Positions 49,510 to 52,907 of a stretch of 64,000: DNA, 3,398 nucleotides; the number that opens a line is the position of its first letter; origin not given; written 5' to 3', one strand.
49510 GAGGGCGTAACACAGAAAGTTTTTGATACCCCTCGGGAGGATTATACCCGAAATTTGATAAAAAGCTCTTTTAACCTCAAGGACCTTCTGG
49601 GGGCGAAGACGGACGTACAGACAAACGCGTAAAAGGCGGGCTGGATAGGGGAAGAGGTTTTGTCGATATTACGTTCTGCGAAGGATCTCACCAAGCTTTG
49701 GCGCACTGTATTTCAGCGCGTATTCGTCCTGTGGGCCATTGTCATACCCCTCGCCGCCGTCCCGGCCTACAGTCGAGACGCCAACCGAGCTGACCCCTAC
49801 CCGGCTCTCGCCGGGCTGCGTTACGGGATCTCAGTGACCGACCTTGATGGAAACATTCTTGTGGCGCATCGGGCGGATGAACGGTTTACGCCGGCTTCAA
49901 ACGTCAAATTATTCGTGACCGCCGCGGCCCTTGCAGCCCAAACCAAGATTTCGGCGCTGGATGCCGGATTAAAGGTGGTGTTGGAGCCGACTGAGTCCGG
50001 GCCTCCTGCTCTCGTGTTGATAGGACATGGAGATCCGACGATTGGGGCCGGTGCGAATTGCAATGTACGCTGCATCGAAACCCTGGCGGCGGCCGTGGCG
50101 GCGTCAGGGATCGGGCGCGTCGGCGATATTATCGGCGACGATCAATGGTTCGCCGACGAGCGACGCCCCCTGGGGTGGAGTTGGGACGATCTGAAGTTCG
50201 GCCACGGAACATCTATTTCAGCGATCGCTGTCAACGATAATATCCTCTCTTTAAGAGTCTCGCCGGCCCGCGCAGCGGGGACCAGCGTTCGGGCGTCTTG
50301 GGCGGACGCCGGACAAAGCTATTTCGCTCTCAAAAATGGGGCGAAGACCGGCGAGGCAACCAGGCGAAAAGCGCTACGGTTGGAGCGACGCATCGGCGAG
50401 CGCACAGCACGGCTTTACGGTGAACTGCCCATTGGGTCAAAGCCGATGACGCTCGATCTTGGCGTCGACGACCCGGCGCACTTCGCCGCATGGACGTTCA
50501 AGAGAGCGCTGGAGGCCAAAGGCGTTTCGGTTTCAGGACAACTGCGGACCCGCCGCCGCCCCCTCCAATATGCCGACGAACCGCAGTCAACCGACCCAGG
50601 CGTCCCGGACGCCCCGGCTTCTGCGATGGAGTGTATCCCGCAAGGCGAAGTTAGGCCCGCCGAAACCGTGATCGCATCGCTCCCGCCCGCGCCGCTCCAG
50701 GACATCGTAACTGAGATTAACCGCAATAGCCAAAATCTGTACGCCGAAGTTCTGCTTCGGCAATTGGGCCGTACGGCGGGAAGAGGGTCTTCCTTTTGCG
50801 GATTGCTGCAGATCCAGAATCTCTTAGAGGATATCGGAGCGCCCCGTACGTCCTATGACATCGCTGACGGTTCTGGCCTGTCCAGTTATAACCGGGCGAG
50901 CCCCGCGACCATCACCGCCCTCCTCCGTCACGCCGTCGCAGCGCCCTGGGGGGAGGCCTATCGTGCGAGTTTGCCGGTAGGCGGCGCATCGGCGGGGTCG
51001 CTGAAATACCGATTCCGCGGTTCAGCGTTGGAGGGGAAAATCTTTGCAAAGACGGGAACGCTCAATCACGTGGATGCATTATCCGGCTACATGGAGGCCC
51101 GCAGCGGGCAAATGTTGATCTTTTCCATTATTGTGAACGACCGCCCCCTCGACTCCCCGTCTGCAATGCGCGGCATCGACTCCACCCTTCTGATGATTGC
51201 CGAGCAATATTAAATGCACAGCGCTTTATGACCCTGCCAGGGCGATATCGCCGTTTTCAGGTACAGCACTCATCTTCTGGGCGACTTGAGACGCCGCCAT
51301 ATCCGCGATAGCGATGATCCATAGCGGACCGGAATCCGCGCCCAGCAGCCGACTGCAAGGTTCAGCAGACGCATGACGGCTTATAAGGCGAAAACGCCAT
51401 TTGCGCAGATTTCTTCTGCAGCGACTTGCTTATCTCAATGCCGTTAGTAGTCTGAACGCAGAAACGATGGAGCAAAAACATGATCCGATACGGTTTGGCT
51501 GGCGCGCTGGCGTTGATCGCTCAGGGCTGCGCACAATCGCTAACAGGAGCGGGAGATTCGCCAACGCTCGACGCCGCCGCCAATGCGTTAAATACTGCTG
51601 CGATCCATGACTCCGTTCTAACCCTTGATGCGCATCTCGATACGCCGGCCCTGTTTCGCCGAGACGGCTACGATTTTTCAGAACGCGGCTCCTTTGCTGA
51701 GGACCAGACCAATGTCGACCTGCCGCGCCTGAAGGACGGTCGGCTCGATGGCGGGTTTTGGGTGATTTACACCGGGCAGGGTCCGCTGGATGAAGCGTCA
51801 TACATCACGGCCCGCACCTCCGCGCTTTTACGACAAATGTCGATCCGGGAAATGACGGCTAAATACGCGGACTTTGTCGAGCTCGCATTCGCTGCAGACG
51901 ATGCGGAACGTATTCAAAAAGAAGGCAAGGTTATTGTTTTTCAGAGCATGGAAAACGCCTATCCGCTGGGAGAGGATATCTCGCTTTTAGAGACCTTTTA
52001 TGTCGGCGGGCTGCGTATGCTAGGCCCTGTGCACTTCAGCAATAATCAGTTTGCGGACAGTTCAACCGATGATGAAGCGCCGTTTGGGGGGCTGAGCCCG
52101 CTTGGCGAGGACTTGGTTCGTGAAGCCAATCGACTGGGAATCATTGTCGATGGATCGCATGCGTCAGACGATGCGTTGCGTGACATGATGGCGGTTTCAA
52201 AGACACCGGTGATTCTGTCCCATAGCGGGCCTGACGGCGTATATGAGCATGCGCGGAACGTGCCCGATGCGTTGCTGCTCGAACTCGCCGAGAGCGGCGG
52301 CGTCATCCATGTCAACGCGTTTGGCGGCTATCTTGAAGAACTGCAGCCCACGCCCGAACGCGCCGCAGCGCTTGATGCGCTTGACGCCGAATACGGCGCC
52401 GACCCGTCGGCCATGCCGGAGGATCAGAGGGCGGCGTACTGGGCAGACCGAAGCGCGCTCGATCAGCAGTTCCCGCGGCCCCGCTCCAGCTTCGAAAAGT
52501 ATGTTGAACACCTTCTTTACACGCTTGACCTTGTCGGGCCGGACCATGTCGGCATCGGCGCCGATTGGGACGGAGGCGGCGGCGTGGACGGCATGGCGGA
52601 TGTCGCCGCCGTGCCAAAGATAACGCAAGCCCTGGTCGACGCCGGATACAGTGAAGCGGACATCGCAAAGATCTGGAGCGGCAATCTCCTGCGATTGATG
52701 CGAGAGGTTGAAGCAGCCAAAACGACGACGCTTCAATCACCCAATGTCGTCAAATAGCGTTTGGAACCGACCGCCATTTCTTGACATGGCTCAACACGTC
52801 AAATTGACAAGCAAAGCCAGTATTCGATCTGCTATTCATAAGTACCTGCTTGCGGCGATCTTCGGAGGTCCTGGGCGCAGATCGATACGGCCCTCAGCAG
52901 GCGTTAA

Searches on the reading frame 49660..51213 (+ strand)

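Call 3: search_protein_families(library=pfam, proteins=[window:49660-51213:+])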
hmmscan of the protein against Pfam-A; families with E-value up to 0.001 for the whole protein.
window:49660-51213:+ (517 aa): 2 families
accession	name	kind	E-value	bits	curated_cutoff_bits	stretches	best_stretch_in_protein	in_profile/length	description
PF02113.21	Peptidase_S13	-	7.8e-82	275.8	22.8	2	333-507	261-438/444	D-Ala-D-Ala carboxypeptidase 3 (S13) family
PF13354.11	Beta-lactamase2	-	2.6e-05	24.1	22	0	56-93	1-38/214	Beta-lactamase enzyme family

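Call 4: search_protein_families(library=ncbifam, proteins=[window:49660-51213:+])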
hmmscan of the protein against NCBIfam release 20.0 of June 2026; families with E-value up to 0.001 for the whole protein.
window:49660-51213:+ (517 aa): 4 families
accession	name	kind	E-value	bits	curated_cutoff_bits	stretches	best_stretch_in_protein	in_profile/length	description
TIGR00666.1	PBP4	equivalog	8.9e-65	219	107.8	2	328-494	229-397/397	D-alanyl-D-alanine carboxypeptidase/D-alanyl-D-alanine endopeptidase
NF008322.0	PRK11113.1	equivalog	8.7e-35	120.1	527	2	331-494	280-447/477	serine-type D-Ala-D-Ala carboxypeptidase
NF040659.1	blaBOR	exception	0.00018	21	620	1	51-94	51-94/305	BOR family class A beta-lactamase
NF040780.1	blaHBL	exception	0.00026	20.5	580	1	34-93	31-91/304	HBL family class A beta-lactamase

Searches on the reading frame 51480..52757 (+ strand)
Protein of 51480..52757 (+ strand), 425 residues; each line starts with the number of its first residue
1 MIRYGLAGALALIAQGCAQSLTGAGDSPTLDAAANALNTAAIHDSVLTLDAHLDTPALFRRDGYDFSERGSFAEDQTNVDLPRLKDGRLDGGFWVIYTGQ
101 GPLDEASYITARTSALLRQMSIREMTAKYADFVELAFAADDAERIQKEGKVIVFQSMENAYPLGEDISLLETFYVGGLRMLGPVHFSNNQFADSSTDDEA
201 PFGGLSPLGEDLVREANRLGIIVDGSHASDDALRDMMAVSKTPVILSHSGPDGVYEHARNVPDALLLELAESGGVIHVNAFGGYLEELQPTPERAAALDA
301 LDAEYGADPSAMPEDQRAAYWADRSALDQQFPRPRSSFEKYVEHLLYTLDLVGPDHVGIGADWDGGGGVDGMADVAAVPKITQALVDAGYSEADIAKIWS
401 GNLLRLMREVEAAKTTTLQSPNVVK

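Call 3: search_protein_families(library=pfam, proteins=[window:51480-52757:+])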
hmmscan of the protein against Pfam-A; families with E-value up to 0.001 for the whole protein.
window:51480-52757:+ (425 aa): 1 family
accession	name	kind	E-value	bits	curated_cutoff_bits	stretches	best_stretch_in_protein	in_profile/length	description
PF01244.27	Peptidase_M19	-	5.6e-92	308.7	26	1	42-409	2-319/319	Membrane dipeptidase (Peptidase family M19)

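Call 4: search_protein_families(library=ncbifam, proteins=[window:51480-52757:+])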
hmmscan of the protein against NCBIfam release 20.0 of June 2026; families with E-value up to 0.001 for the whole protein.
window:51480-52757:+ (425 aa): 0 families
